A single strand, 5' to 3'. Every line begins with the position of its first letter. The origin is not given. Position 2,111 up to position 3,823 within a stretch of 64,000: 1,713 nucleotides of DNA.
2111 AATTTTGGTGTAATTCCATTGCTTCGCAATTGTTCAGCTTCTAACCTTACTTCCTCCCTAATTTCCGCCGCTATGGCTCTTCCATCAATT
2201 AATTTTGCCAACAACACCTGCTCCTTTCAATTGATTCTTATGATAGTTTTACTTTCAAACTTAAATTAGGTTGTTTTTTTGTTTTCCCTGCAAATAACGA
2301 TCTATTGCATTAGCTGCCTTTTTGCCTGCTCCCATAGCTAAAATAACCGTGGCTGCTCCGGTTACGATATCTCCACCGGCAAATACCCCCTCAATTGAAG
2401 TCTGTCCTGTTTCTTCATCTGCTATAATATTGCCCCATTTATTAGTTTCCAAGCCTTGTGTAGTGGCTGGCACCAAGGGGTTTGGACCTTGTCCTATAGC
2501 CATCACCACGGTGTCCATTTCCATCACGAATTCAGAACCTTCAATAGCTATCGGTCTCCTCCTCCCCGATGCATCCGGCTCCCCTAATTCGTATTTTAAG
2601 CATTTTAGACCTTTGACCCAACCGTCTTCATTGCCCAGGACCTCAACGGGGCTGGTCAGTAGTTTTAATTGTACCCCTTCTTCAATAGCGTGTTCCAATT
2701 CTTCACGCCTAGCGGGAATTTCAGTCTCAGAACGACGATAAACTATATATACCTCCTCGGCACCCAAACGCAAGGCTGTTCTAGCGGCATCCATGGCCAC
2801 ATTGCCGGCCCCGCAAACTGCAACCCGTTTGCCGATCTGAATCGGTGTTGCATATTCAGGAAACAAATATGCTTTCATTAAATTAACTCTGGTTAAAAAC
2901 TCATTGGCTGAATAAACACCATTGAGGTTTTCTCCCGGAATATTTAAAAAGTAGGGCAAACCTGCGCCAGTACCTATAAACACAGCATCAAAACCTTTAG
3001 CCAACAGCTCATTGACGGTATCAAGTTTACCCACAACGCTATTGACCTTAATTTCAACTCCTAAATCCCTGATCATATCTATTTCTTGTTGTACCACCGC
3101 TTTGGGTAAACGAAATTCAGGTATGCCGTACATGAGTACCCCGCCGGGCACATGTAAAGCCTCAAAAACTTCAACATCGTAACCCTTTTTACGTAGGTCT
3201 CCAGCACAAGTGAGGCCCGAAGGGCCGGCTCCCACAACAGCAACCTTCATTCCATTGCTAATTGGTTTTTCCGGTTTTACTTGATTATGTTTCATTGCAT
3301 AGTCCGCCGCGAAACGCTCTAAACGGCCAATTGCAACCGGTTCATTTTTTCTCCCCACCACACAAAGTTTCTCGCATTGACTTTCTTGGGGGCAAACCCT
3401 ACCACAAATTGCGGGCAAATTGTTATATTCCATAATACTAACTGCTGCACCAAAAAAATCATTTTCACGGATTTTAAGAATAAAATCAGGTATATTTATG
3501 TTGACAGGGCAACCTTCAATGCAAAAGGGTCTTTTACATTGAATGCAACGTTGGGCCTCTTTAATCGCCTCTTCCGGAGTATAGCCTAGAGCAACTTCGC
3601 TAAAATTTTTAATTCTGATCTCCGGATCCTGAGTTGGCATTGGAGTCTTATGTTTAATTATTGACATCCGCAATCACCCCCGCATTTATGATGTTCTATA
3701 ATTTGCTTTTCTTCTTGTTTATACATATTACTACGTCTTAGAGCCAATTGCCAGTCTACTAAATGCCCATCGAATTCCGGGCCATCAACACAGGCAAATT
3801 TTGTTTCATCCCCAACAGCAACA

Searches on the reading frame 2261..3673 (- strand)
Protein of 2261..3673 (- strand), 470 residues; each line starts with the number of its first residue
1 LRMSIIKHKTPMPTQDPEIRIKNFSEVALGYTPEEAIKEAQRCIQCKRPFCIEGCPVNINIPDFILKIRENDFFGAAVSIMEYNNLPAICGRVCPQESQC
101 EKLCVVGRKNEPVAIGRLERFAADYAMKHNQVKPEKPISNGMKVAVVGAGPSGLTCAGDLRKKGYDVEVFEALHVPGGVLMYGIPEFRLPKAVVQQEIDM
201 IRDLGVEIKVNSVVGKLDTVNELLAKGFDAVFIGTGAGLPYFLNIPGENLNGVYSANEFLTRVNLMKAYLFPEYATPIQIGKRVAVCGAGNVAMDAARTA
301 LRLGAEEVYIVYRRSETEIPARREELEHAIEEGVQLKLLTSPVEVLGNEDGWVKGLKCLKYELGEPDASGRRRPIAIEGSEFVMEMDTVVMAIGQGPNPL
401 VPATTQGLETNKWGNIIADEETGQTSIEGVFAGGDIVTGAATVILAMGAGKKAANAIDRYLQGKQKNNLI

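Call 20: search_protein_families(library=ncbifam, proteins=[window:2261-3673:-], max_evalue=0.00001)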
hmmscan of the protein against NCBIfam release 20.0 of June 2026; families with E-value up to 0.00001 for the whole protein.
window:2261-3673:- (470 aa): 37 families (the best 25 are shown)
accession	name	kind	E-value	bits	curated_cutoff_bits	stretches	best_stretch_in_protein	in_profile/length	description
NF009414.0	PRK12778.1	equivalog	3.6e-216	719.9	1103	1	7-463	294-751/752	bifunctional dihydroorotate dehydrogenase B NAD binding subunit/NADPH-dependent glutamate synthase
TIGR01316.1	gltA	equivalog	1e-181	604.7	471.75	1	17-461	2-449/449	NADPH-dependent glutamate synthase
NF009413.0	PRK12775.1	equivalog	4.4e-172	574.3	1895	1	5-466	295-759/1006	putative trifunctional 2-polyprenylphenol hydroxylase/glutamate synthase subunit beta/ferritin domain-containing protein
NF009410.0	PRK12771.1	subfamily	3.7e-123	412.1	516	1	49-467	48-451/566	NAD(P)-binding protein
NF009454.0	PRK12814.1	equivalog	1.4e-119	400.3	916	2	51-466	104-505/657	putative NADPH-dependent glutamate synthase small subunit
NF009415.0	PRK12779.1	equivalog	9.1e-119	397.8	1519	1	53-458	212-623/944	putative bifunctional glutamate synthase subunit beta/2-polyprenylphenol hydroxylase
TIGR01318.1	gltD_gamma_fam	subfamily_domain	3.6e-113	378.6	482.95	1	15-462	14-466/467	glutamate synthase, small subunit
NF009408.0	PRK12769.1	equivalog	1.6e-103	347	1003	1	18-465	202-655/659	formate-dependent uric acid utilization protein AegA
NF010590.0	PRK13984.1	equivalog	1.9e-98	330.2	946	1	10-465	159-610/611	putative oxidoreductase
NF009451.0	PRK12809.1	equivalog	2.1e-91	307.2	1154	1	20-458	187-631/639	formate-dependent uric acid utilization protein YgfT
TIGR03315.1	Se_ygfK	equivalog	5.7e-88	295.5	835.3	1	39-460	435-836/1012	putative selenate reductase subunit YgfK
NF009409.0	PRK12770.1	subfamily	7.8e-88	294.9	343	1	127-467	4-356/360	putative glutamate synthase subunit beta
TIGR01317.1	GOGAT_sm_gam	subfamily_domain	6.4e-83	279.2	447.7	1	12-464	13-481/485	glutamate synthase small subunit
NF045663.1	diclust_near_Sec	equivalog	3.4e-49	167.6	530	2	48-237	17-199/759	pyridine nucleotide-disulfide oxidoreductase/dicluster-binding protein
TIGR01292.1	TRX_reduct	equivalog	7.1e-18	64.4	343.45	1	281-461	141-300/300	thioredoxin-disulfide reductase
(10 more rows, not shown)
